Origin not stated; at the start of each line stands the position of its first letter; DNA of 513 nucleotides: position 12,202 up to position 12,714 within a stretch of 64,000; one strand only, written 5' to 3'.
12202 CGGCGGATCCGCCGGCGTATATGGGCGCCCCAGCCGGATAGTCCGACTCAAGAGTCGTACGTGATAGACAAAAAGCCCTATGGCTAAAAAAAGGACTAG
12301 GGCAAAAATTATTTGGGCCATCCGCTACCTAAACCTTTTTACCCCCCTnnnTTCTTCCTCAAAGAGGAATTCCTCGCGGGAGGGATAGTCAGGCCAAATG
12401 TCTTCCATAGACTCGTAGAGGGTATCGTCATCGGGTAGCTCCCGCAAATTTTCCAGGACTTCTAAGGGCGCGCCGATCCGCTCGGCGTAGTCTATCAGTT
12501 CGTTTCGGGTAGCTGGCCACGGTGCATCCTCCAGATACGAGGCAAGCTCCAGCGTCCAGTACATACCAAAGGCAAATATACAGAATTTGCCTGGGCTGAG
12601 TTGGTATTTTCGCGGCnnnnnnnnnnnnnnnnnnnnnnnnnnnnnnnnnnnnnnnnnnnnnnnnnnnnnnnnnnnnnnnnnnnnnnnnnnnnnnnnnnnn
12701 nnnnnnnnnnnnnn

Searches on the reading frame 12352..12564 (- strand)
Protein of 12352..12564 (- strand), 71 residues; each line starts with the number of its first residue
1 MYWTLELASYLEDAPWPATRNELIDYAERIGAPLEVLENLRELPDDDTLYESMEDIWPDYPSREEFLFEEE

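Call 58: search_protein_families(library=pfam, proteins=[window:12352-12564:-], max_evalue=0.001)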
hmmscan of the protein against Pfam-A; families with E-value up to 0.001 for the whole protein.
window:12352-12564:- (71 aa): 1 family
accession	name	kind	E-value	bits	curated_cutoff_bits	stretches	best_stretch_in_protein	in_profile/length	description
PF11387.14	DUF2795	-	2.1e-20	72.8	25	1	2-57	1-54/54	Protein of unknown function (DUF2795)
